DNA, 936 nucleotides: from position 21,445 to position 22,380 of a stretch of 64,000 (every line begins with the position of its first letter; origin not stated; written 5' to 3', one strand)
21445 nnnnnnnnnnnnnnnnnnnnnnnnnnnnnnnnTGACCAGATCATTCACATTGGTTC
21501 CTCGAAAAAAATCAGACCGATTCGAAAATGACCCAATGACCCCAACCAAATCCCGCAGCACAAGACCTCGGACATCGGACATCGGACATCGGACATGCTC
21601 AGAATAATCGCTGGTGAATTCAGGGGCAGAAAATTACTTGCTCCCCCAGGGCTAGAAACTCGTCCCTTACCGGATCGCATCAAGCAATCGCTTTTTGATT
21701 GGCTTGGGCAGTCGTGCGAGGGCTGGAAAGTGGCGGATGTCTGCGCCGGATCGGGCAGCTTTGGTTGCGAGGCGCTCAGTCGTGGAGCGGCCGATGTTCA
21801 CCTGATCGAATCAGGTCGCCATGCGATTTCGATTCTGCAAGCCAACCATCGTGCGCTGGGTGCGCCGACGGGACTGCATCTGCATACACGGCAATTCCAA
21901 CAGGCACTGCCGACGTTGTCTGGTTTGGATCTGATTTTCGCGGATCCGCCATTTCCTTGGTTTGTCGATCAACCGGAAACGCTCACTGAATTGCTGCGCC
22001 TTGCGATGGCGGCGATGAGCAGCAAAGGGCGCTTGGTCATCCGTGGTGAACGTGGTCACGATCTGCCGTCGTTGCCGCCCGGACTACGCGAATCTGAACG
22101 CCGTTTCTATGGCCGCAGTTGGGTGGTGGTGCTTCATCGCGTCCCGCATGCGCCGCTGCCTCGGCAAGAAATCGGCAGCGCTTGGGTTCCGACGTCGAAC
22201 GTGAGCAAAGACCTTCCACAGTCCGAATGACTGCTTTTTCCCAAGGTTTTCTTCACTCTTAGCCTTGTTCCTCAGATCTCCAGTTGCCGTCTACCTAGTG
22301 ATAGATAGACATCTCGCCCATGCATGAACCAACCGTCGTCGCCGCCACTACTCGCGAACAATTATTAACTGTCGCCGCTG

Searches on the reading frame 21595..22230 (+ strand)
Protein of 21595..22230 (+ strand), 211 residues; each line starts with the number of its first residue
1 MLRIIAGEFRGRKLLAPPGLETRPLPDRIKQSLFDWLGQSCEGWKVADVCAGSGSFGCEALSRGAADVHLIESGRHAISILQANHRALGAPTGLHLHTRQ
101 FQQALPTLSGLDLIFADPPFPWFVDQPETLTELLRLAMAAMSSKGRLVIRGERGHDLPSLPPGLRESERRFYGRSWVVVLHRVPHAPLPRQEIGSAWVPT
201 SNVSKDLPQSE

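Call 57: find_homologous_proteins(query=window:21595-22230:+, max_evalue=1e-20)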
Query window:21595-22230:+ (211 aa): 1232 proteins with E <= 1e-20 among 5156 candidates; the best 120 are listed.
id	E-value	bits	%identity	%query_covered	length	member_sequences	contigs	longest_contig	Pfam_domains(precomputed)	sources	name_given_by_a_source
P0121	7.2e-130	449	94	100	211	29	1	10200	PF05175.21,PF03602.22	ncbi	-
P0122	4.1e-109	382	80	100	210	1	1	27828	PF05175.21,PF03602.22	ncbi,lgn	-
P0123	4.8e-109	381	85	93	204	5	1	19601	PF05175.21,PF03602.22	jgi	-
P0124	6.1e-109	381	84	94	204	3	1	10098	PF05175.21,PF03602.22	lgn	-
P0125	2.1e-108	379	81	99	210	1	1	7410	PF03602.22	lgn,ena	-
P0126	3.7e-107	375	83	93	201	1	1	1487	PF05175.21,PF03602.22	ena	-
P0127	3.8e-106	372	80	99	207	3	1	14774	PF05175.21,PF03602.22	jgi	jgi:16S rRNA (guanine966-N2)-methyltransferase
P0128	4.6e-106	372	82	92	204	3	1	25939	PF05175.21,PF03602.22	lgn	-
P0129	6.7e-106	371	84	92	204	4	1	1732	PF05175.21,PF03602.22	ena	-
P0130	7.8e-106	371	82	92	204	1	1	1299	PF05175.21,PF03602.22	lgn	-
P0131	1.5e-105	370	83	92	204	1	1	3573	PF05175.21,PF03602.22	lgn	-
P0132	1.5e-104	367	80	96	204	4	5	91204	PF05175.21,PF03602.22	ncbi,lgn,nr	ncbi:MAG: RsmD family RNA methyltransferase [Planctomycetes bacterium]|nr:RsmD family RNA methyltran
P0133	1.6e-103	363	79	99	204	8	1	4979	PF05175.21,PF03602.22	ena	-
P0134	3.4e-99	349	79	92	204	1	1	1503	PF05175.21,PF03602.22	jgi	jgi:16S rRNA (guanine966-N2)-methyltransferase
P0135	3.2e-97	343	79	90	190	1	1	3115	PF05175.21,PF03602.22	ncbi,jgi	jgi:16S rRNA (guanine(966)-N(2))-methyltransferase RsmD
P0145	5.4e-89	316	73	90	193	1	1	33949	PF05175.21,PF03602.22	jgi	jgi:16S rRNA (guanine966-N2)-methyltransferase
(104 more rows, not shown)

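Call 58: find_encoding_contigs(protein=P0121, flank=5000, max_places=1)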
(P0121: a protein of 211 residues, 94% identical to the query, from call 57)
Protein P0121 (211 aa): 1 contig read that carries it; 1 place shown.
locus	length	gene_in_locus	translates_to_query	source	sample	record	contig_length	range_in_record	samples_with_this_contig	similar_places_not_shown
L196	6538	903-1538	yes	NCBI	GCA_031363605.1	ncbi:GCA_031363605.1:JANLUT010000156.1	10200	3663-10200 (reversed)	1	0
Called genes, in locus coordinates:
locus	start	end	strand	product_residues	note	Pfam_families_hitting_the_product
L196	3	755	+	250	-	?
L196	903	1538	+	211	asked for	PF03602:Cons_hypoth95, PF05175:MTS (weak)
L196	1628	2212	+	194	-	PF00440:TetR_N, PF16925:TetR_C_13 (weak)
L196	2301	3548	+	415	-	-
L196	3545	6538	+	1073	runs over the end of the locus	PF00873:ACR_tran, PF03176:MMPL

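Call 59: find_encoding_contigs(protein=P0122, flank=10000, max_places=1)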
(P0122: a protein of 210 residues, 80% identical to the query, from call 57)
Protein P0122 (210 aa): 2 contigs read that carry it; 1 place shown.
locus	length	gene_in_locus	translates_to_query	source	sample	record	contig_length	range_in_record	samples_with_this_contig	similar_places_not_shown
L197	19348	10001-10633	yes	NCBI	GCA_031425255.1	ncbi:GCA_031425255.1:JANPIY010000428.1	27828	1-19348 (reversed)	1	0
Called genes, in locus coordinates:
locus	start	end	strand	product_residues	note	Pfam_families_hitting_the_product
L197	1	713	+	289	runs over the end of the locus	PF01063:Aminotran_4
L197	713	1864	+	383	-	PF01142:TruD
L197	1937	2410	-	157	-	-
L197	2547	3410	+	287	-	PF01351:RNase_HII (weak)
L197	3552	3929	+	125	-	PF03965:Penicillinase_R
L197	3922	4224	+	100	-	PF01329:Pterin_4a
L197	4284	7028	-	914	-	PF08335:GlnD_UR_UTase, PF27444:GlnD_3rd (weak), PF24931:ACT_ACR9_3rd, PF01842:ACT (weak)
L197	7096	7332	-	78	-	PF06250:YhcG_C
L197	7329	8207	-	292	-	PF17761:DUF1016_N, PF06250:YhcG_C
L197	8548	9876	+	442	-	PF00275:EPSP_synthase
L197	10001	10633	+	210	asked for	PF03602:Cons_hypoth95, PF05175:MTS (weak)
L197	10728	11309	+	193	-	PF00440:TetR_N, PF16925:TetR_C_13 (weak)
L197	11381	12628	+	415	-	PF25917:BSH_RND, PF25876:HH_MFP_RND, PF25878:HH_AAEA_pHBA (weak), PF25944:Beta-barrel_RND, PF25954:Beta-barrel_RND_2 (weak), PF25967:RND-MFP_C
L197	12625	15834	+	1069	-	PF00873:ACR_tran, PF03176:MMPL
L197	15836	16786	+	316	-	PF02321:OEP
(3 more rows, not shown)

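Call 60: find_encoding_contigs(protein=P0123, flank=10000, max_places=1)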
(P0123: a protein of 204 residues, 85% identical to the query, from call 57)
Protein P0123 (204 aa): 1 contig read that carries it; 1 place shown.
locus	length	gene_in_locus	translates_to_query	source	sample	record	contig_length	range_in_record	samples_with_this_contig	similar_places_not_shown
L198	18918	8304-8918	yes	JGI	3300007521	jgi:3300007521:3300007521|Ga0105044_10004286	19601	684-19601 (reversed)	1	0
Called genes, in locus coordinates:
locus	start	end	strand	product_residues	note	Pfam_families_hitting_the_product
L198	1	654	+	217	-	?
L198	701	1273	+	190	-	PF13489:Methyltransf_23, PF02390:Methyltransf_4 (faint), PF13649:Methyltransf_25, PF13847:Methyltransf_31, PF08241:Methyltransf_11, PF08242:Methyltransf_12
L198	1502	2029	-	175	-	-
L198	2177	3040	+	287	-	PF01351:RNase_HII (weak)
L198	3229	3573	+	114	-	PF03965:Penicillinase_R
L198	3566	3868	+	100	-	PF01329:Pterin_4a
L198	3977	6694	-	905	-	PF08335:GlnD_UR_UTase, PF27444:GlnD_3rd (weak), PF24931:ACT_ACR9_3rd, PF01842:ACT (weak)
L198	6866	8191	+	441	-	PF00275:EPSP_synthase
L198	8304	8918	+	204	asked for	PF03602:Cons_hypoth95, PF05175:MTS (weak)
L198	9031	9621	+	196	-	PF00440:TetR_N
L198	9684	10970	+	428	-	-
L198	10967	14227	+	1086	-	PF00873:ACR_tran, PF03176:MMPL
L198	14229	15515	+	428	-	PF02321:OEP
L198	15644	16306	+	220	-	PF00775:Dioxygenase_C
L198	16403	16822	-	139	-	PF00293:NUDIX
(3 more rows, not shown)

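Call 95: find_encoding_contigs(protein=P0132, flank=1500, max_places=2)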
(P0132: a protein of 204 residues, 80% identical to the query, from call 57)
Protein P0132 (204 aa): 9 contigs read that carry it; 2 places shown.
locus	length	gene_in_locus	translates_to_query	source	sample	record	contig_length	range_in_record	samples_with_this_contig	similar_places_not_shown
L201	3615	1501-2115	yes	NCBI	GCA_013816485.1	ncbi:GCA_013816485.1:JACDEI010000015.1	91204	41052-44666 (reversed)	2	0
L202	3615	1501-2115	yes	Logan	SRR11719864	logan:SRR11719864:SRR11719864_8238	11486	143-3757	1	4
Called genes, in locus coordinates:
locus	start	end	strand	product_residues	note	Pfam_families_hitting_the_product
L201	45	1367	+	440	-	PF00275:EPSP_synthase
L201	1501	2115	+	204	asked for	PF03602:Cons_hypoth95, PF05175:MTS (weak)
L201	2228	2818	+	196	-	PF00440:TetR_N, PF16925:TetR_C_13 (faint)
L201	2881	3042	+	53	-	-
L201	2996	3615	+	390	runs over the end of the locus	PF00364:Biotin_lipoyl (faint), PF25917:BSH_RND, PF25876:HH_MFP_RND, PF25878:HH_AAEA_pHBA (weak), PF25893:HH_CzcB (weak), PF25944:Beta-barrel_RND, PF25954:Beta-barrel_RND_2 (weak)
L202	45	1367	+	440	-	PF00275:EPSP_synthase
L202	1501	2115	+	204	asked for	PF03602:Cons_hypoth95, PF05175:MTS (weak)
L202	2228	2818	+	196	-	PF00440:TetR_N, PF16925:TetR_C_13 (faint)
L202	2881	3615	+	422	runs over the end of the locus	PF00364:Biotin_lipoyl (faint), PF25917:BSH_RND, PF25876:HH_MFP_RND, PF25878:HH_AAEA_pHBA (weak), PF25893:HH_CzcB (weak), PF25944:Beta-barrel_RND, PF25954:Beta-barrel_RND_2 (weak)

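Call 96: find_encoding_contigs(protein=P0128, flank=1500, max_places=1)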
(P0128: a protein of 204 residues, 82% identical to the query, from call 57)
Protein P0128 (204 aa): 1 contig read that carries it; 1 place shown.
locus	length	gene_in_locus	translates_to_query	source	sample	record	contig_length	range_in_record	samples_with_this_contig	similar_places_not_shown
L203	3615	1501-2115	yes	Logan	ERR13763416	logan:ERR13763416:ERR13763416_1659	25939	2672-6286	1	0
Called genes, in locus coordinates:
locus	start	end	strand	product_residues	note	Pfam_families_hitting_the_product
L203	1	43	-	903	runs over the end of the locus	PF08335:GlnD_UR_UTase, PF27444:GlnD_3rd (weak), PF01842:ACT (faint), PF24931:ACT_ACR9_3rd (weak)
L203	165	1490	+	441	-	PF00275:EPSP_synthase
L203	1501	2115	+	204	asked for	PF03602:Cons_hypoth95, PF05175:MTS (weak)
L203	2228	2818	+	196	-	PF00440:TetR_N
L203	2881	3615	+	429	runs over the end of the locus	PF25917:BSH_RND, PF25989:YknX_C (faint), PF25876:HH_MFP_RND, PF25878:HH_AAEA_pHBA (faint), PF25893:HH_CzcB (weak), PF25944:Beta-barrel_RND, PF25954:Beta-barrel_RND_2 (weak)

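Call 97: find_encoding_contigs(protein=P0145, flank=1500, max_places=1)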
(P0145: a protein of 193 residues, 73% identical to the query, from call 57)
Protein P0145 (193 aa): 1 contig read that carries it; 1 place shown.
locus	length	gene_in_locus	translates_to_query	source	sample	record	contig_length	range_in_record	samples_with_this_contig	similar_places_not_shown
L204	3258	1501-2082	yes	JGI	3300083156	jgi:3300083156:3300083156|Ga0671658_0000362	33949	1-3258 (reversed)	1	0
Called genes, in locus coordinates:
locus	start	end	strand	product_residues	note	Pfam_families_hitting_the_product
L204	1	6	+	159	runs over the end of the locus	-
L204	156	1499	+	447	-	PF00275:EPSP_synthase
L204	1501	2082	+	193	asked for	PF03602:Cons_hypoth95, PF05175:MTS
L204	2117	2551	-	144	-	PF01850:PIN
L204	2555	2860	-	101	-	PF19891:DUF6364 (weak), PF09957:VapB_antitoxin (weak)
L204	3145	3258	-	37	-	?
